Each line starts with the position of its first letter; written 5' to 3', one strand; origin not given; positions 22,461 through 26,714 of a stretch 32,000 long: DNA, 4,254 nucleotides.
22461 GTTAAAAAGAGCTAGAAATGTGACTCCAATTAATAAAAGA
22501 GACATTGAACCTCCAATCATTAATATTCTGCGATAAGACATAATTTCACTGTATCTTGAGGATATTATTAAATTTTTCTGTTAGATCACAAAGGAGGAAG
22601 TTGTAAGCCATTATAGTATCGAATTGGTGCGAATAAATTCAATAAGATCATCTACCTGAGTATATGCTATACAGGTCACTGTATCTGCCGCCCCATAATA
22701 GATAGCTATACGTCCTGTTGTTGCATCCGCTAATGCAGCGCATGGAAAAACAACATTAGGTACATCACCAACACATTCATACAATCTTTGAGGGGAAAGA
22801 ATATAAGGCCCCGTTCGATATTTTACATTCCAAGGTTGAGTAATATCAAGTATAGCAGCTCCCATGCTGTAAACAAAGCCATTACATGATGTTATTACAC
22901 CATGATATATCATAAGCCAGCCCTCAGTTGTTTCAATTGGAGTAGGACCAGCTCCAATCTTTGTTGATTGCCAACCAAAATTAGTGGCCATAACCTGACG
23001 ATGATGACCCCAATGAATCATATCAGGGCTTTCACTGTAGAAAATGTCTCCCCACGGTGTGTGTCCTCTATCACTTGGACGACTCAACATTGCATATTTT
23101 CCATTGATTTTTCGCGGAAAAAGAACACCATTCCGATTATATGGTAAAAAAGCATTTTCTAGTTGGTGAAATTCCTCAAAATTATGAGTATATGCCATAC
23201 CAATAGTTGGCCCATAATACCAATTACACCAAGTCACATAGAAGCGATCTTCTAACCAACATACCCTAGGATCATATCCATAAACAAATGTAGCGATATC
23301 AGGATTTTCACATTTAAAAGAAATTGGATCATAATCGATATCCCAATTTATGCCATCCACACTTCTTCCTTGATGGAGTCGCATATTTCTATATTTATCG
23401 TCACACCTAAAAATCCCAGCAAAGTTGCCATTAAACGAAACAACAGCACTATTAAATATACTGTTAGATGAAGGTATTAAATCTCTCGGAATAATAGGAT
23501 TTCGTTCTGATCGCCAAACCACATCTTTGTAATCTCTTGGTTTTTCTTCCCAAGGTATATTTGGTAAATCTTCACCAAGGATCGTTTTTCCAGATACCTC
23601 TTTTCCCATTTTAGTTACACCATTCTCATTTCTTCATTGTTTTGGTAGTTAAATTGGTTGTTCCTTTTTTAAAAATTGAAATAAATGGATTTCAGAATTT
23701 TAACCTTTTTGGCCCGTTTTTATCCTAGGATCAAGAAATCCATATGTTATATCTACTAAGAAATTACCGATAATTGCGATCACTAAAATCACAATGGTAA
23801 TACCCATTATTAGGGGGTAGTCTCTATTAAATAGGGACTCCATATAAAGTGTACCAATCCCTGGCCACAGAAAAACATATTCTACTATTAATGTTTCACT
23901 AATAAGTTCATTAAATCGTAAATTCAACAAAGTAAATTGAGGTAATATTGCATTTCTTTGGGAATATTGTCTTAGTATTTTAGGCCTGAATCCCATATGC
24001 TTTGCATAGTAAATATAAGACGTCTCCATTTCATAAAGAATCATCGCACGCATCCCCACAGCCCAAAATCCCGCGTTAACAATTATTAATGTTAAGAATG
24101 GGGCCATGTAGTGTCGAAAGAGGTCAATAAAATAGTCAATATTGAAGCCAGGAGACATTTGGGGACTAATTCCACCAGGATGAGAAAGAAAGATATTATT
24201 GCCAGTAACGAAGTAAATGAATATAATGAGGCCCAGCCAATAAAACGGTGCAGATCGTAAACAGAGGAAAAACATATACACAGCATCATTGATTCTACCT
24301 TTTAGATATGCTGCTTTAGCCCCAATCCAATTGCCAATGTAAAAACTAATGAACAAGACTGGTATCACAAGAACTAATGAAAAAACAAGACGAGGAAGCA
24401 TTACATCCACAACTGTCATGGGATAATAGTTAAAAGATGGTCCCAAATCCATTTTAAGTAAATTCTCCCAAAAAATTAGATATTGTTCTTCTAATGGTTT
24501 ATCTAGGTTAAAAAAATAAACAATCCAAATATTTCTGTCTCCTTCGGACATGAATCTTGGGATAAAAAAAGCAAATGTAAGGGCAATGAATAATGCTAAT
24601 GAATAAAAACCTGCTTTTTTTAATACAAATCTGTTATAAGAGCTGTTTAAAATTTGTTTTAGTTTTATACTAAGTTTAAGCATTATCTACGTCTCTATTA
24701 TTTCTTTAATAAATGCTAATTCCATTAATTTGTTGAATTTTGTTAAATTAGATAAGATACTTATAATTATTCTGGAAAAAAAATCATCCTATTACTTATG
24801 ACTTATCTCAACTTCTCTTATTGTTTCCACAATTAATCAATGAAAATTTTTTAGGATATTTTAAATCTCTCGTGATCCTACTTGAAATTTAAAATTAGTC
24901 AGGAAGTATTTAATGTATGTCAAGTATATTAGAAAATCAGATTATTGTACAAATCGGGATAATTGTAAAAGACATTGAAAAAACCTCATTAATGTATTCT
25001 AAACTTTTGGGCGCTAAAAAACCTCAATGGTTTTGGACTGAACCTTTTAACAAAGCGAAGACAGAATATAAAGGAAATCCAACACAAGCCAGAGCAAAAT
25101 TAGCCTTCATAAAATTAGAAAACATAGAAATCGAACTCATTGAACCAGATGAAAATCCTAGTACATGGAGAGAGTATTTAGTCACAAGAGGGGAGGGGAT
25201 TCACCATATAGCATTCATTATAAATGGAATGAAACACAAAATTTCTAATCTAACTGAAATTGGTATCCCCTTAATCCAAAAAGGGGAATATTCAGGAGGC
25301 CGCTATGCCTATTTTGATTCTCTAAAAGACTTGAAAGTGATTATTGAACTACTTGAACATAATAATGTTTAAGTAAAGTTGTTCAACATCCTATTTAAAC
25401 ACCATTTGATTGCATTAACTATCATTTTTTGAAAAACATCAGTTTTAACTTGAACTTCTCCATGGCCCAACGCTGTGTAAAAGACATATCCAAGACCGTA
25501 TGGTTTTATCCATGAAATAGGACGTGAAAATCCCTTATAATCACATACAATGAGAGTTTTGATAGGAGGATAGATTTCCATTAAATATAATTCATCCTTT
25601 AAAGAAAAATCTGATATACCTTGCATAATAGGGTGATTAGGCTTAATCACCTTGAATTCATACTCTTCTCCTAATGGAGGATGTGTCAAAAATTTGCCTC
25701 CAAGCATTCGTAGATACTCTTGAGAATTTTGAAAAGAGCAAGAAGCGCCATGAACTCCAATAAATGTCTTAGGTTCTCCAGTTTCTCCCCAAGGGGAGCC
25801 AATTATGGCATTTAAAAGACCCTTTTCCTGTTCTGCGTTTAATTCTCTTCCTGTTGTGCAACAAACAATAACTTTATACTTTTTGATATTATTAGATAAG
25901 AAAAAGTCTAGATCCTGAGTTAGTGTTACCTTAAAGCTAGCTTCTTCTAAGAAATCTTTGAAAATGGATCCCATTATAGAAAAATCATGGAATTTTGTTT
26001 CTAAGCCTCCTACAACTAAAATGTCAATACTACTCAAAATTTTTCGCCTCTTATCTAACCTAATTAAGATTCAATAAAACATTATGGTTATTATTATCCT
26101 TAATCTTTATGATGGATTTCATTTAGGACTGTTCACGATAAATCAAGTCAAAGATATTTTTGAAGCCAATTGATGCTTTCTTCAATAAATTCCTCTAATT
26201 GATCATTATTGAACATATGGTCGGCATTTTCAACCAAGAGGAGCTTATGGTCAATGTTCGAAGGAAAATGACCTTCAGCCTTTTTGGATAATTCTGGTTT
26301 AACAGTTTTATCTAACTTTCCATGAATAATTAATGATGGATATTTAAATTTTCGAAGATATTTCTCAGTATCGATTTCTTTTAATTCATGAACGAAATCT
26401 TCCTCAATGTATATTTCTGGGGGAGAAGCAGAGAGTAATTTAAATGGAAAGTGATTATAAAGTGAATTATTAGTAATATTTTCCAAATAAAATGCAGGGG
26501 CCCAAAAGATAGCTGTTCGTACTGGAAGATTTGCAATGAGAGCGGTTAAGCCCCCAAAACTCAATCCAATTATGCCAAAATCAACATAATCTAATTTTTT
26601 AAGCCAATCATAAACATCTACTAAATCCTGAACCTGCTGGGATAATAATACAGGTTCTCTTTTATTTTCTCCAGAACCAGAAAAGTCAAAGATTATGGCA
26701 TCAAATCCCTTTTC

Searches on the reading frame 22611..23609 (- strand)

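Call 8: search_protein_families(library=pfam, proteins=[window:22611-23609:-], max_evalue=0.001)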
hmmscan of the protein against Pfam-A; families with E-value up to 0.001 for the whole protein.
window:22611-23609:- (332 aa): 1 family
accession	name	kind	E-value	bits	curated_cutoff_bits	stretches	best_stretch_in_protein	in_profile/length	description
PF04041.19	Glyco_hydro_130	-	4.7e-65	220.1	26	1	16-327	6-319/320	beta-1,4-mannooligosaccharide phosphorylase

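Call 35: search_protein_families(library=ncbifam, proteins=[window:22611-23609:-], max_evalue=0.00001)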
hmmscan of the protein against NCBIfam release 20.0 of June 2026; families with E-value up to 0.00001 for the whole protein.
window:22611-23609:- (332 aa): 3 families
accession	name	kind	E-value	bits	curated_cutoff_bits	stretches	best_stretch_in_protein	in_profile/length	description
NF050092.1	BtaManbiosPhlase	equivalog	6.6e-50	170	550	1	79-324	110-348/351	BtaManbiosPhlase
NF052550.1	BManbPhaseBMBP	equivalog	2.4e-42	145.3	450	1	48-322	23-294/296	beta-1,2-mannobiose phosphorylase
NF058598.1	BetMansidBT3780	equivalog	2.3e-09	36.8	550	1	131-316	170-361/366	beta-1,2-mannosidase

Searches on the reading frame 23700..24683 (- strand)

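Call 8: search_protein_families(library=pfam, proteins=[window:23700-24683:-], max_evalue=0.001)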
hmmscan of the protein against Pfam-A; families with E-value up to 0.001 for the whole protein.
window:23700-24683:- (327 aa): 1 family
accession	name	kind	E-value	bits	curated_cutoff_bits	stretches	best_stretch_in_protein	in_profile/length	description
PF00528.27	BPD_transp_1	-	1.1e-33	117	26.4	1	117-322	1-183/184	Binding-protein-dependent transport system inner membrane component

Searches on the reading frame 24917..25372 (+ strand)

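Call 8: search_protein_families(library=pfam, proteins=[window:24917-25372:+], max_evalue=0.001)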
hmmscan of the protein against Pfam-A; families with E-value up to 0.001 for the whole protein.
window:24917-25372:+ (151 aa): 1 family
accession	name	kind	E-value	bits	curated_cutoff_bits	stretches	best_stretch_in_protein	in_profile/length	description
PF13669.12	Glyoxalase_4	-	8.8e-19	68.2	27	1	12-133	2-109/109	Glyoxalase/Bleomycin resistance protein/Dioxygenase superfamily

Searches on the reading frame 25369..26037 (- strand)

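Call 8: search_protein_families(library=pfam, proteins=[window:25369-26037:-], max_evalue=0.001)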
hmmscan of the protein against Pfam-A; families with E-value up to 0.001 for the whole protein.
window:25369-26037:- (222 aa): 1 family
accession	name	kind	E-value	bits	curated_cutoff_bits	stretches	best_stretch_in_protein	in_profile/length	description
PF06283.17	ThuA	-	1.7e-35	123.6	33.4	1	7-213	3-209/209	Trehalose utilisation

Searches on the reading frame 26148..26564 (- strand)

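Call 8: search_protein_families(library=pfam, proteins=[window:26148-26564:-], max_evalue=0.001)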
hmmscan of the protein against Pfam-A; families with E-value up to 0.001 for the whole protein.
window:26148-26564:- (138 aa): 2 families
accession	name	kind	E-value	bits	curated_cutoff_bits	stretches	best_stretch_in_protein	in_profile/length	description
PF12146.15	Hydrolase_4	-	9.9e-06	25.4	27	1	66-121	183-237/239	Serine aminopeptidase, S33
PF00561.26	Abhydrolase_1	-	0.00028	21.1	25.8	1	56-118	181-240/245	alpha/beta hydrolase fold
